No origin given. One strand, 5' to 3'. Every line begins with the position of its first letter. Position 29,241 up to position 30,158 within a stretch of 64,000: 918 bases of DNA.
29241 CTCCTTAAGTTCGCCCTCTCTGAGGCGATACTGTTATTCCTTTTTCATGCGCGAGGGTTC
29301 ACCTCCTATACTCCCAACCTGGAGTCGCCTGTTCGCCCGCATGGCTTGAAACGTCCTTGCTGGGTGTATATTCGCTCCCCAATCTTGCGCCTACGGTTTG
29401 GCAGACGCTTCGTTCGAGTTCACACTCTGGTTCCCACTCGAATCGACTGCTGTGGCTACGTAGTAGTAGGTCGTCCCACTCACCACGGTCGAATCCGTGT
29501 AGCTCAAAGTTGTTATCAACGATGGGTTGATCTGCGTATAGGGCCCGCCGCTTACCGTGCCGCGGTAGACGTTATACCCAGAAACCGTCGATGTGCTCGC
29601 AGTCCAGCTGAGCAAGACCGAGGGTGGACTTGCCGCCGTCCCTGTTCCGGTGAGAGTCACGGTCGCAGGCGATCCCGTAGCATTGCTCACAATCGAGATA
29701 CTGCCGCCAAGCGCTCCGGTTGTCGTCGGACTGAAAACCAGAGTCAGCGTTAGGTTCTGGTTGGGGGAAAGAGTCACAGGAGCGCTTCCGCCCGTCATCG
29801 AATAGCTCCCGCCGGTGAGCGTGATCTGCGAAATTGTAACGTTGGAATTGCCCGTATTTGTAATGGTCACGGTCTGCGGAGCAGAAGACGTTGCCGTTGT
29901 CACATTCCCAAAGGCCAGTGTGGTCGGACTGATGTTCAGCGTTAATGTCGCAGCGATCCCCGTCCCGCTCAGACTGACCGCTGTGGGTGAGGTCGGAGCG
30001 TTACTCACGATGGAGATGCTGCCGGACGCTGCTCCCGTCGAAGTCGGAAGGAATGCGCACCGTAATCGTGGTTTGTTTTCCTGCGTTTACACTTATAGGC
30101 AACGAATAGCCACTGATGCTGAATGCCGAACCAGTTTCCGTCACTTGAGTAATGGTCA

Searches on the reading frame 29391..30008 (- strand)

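Call 17: search_protein_families(library=pfam, proteins=[window:29391-30008:-], max_evalue=0.00001)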
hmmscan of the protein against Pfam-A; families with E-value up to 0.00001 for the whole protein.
window:29391-30008:- (205 aa): 5 families
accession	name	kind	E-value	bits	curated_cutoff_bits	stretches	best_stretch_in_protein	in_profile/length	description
PF22073.2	Cep192_D4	-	1.5e-11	44.9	35.5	1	23-123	3-111/112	Cep192 domain 4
PF22544.2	HYDIN_VesB_CFA65-like_Ig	-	5.5e-09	36.6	25.5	1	24-121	3-99/100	HYDIN/CFA65/VesB-like, Ig-like domain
PF15780.11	ASH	-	1.5e-08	35.1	27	1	28-114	11-96/98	Abnormal spindle-like microcephaly-assoc'd, ASPM-SPD-2-Hydin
PF07610.17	DUF1573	-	1.7e-08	34.8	26.1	1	26-122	3-97/98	Protein of unknown function (DUF1573)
PF12371.14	TMEM131_like_N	-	2.4e-06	28.1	28.8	1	24-106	1-82/84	Transmembrane protein 131-like N-terminal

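Call 63: search_protein_families(library=ncbifam, proteins=[window:29391-30008:-], max_evalue=1e-8)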
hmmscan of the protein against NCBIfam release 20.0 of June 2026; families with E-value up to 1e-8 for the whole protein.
window:29391-30008:- (205 aa): 1 family
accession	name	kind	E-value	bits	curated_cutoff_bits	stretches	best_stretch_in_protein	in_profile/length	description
NF012200.0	choice_anch_D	domain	3.7e-18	66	45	1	10-113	2-108/108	choice-of-anchor D domain-containing protein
